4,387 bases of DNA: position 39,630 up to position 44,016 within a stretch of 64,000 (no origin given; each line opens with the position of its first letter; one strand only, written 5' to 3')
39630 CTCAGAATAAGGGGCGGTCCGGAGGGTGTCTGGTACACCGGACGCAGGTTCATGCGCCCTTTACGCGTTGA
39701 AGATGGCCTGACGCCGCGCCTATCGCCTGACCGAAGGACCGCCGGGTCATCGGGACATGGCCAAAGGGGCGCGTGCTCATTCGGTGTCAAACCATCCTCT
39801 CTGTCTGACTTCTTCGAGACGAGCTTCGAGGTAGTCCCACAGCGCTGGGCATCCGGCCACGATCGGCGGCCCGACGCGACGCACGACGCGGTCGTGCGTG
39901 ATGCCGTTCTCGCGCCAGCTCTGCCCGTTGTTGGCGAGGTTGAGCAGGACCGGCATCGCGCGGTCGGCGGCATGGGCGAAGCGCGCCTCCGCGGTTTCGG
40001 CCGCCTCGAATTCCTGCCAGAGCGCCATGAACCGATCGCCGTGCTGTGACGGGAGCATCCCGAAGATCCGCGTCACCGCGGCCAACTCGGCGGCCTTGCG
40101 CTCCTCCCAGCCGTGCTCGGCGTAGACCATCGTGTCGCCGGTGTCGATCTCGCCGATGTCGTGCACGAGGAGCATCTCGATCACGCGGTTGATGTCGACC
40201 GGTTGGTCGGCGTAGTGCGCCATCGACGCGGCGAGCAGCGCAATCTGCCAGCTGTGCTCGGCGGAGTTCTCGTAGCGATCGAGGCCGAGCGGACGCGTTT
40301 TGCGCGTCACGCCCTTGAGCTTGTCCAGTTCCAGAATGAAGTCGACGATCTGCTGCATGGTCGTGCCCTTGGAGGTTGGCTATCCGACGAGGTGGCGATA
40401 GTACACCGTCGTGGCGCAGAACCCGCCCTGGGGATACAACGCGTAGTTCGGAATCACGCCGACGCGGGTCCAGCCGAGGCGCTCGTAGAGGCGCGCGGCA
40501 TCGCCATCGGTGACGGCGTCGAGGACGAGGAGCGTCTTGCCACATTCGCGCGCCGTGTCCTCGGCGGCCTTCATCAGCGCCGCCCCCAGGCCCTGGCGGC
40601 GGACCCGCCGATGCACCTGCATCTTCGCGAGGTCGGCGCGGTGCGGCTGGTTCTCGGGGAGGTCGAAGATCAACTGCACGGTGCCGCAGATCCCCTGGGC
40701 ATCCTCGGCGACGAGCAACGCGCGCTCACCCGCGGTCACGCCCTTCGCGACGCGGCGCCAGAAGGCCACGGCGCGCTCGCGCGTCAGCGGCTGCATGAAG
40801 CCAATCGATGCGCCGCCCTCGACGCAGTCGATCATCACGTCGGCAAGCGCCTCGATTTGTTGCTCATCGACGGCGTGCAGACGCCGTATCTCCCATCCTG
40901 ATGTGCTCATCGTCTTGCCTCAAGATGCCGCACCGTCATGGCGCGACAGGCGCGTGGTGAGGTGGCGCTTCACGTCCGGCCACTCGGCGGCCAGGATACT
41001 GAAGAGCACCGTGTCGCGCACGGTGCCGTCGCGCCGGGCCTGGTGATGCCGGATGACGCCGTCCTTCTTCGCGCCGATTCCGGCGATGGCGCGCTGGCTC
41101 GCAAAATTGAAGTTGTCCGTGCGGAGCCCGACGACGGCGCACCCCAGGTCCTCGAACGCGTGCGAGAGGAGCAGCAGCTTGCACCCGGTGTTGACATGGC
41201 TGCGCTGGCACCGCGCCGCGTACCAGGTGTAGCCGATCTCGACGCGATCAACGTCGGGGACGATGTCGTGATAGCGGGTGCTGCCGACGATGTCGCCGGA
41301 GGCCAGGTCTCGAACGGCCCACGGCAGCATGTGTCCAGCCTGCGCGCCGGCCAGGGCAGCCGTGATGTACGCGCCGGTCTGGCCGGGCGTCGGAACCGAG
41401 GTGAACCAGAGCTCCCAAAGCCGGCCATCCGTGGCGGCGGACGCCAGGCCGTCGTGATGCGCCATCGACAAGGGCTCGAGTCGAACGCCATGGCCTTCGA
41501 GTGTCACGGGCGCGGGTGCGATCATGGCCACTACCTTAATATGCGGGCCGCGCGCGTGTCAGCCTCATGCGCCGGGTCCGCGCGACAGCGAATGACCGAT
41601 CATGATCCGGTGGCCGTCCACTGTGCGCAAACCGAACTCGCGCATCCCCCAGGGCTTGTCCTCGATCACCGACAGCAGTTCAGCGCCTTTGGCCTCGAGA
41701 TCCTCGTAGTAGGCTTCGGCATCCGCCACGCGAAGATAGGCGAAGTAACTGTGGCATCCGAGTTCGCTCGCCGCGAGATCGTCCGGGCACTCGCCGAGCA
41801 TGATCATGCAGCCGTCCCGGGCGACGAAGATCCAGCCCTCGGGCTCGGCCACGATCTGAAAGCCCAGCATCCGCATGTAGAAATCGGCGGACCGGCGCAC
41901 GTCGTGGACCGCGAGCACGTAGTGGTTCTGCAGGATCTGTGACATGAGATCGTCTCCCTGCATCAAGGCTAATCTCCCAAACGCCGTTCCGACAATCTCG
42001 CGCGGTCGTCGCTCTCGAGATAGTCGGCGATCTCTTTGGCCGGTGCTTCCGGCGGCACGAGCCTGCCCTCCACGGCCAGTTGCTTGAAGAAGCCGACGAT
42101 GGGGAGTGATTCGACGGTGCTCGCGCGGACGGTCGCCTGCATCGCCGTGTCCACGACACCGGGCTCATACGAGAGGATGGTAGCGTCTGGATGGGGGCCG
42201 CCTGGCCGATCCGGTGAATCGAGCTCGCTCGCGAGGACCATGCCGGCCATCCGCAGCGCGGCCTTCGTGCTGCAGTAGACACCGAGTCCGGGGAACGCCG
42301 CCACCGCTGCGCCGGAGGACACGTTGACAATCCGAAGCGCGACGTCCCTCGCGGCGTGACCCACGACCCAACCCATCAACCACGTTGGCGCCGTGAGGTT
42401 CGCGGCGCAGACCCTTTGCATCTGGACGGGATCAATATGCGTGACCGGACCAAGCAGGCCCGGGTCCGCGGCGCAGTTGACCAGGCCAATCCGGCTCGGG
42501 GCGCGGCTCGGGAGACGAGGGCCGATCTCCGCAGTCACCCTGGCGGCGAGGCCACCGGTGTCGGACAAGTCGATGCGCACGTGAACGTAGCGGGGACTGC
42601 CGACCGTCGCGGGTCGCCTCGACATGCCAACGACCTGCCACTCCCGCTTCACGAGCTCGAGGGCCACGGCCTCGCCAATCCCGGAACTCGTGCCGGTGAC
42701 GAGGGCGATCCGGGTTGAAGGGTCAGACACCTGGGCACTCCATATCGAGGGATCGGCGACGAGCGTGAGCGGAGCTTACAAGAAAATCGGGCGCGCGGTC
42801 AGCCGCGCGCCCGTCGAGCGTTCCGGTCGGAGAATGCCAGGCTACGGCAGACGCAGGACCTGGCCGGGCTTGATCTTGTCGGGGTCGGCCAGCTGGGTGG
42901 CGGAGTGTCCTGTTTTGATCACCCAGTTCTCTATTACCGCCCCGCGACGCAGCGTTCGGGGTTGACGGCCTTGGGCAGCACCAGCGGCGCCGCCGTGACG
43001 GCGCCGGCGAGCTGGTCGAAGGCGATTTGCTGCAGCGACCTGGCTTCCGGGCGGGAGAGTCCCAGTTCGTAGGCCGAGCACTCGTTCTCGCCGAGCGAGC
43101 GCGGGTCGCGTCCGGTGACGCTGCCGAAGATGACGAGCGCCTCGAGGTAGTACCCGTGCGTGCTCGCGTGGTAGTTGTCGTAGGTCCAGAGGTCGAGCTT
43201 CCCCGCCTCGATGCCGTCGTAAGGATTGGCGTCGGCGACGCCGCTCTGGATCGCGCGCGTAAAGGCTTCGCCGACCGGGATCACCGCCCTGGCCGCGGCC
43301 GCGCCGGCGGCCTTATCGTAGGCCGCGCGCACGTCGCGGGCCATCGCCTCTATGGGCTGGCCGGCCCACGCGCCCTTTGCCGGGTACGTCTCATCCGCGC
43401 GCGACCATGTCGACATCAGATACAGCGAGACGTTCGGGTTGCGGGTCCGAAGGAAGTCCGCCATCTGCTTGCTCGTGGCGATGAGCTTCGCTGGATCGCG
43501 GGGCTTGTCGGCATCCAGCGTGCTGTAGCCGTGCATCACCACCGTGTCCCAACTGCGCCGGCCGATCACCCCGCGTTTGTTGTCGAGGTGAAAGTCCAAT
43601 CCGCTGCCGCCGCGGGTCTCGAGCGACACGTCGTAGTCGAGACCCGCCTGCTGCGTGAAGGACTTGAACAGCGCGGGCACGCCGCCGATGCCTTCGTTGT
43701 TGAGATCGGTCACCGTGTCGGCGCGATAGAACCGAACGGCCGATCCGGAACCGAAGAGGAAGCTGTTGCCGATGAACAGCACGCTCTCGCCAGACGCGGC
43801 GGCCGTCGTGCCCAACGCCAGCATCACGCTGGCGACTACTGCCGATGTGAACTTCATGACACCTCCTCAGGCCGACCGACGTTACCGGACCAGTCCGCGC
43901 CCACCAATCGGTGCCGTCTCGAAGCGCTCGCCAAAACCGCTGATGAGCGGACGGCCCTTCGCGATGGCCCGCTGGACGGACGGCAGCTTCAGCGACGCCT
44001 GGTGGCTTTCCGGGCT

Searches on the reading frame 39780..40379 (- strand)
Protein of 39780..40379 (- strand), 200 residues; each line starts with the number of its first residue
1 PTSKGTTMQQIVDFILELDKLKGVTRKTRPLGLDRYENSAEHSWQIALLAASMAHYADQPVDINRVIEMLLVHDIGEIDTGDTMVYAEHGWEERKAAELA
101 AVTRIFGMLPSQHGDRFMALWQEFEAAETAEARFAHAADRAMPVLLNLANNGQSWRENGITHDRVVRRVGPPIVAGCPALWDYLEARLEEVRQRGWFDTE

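Call 51: search_protein_families(library=pfam, proteins=[window:39780-40379:-], max_evalue=0.001)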
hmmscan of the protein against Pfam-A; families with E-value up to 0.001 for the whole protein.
window:39780-40379:- (200 aa): 3 families
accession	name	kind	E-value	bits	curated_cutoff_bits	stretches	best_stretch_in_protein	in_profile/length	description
PF13023.12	HD_3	-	5.9e-49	166.6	22.5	1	18-181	1-165/165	HD domain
PF12917.13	YfbR-like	-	6.8e-12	45.9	25.9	1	14-140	2-134/182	5'-deoxynucleotidase YfbR-like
PF01966.28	HD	-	2.6e-07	31.4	22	1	40-140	2-112/116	HD domain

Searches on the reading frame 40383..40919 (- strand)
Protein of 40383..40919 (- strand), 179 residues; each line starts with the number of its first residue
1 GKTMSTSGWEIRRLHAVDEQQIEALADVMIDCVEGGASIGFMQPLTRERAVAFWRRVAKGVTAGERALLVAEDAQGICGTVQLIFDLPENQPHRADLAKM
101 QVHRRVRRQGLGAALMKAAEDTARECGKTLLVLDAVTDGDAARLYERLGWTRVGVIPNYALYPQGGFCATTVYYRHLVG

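Call 51: search_protein_families(library=pfam, proteins=[window:40383-40919:-], max_evalue=0.001)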
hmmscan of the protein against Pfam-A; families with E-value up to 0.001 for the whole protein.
window:40383-40919:- (179 aa): 6 families
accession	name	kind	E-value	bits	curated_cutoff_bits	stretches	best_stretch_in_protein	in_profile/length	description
PF13508.13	Acetyltransf_7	-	7.1e-13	49.2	27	1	67-151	4-83/84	Acetyltransferase (GNAT) domain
PF00583.31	Acetyltransf_1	-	2.3e-12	47.6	20.7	1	64-150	31-116/116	Acetyltransferase (GNAT) family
PF13673.13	Acetyltransf_10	-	4e-09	37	23.6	1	60-154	25-111/128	Acetyltransferase (GNAT) domain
PF08445.16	FR47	-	5.9e-08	33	22.1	1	95-151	22-78/86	FR47-like protein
PF13527.13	Acetyltransf_9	-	0.00018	22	25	1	51-151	31-125/127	Acetyltransferase (GNAT) domain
PF14542.12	Acetyltransf_CG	-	0.00051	20.6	30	1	91-130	21-60/80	GCN5-related N-acetyl-transferase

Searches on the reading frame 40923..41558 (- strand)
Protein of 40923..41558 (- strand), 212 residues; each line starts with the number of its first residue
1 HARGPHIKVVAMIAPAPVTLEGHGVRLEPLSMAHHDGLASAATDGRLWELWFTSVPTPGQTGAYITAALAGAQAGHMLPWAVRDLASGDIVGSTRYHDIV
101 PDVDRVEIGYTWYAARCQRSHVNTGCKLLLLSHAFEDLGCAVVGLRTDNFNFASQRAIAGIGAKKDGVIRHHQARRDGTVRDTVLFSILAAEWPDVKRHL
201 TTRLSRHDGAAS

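Call 51: search_protein_families(library=pfam, proteins=[window:40923-41558:-], max_evalue=0.001)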
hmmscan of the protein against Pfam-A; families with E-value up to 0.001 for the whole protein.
window:40923-41558:- (212 aa): 1 family
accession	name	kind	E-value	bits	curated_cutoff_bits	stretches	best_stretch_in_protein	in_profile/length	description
PF13302.13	Acetyltransf_3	-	4.2e-15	57.1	25.4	1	26-163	3-137/138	Acetyltransferase (GNAT) domain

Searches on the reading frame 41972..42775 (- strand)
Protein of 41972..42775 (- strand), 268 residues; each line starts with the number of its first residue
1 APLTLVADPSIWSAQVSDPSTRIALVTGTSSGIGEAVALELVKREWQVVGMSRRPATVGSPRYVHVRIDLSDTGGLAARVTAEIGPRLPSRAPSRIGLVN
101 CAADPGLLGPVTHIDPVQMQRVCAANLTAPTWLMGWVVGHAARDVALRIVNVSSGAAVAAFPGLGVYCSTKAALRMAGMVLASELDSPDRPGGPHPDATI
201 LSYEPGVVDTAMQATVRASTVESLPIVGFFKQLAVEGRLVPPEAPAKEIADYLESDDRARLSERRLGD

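Call 51: search_protein_families(library=pfam, proteins=[window:41972-42775:-], max_evalue=0.001)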
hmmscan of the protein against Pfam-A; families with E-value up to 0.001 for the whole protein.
window:41972-42775:- (268 aa): 2 families
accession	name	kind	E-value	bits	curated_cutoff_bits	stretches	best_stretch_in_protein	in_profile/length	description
PF00106.31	adh_short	-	1.6e-20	73.9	26.6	1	23-218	2-192/195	short chain dehydrogenase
PF13561.12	adh_short_C2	-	8.4e-09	35.8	27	1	30-186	3-162/236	Enoyl-(Acyl carrier protein) reductase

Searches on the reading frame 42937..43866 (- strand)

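Call 51: search_protein_families(library=pfam, proteins=[window:42937-43866:-], max_evalue=0.001)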
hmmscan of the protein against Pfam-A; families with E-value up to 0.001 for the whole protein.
window:42937-43866:- (310 aa): 1 family
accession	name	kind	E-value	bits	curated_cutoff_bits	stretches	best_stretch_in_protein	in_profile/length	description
PF16227.11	DUF4886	-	2.8e-07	30.3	26.7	1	105-256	82-218/242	Domain of unknown function (DUF4886)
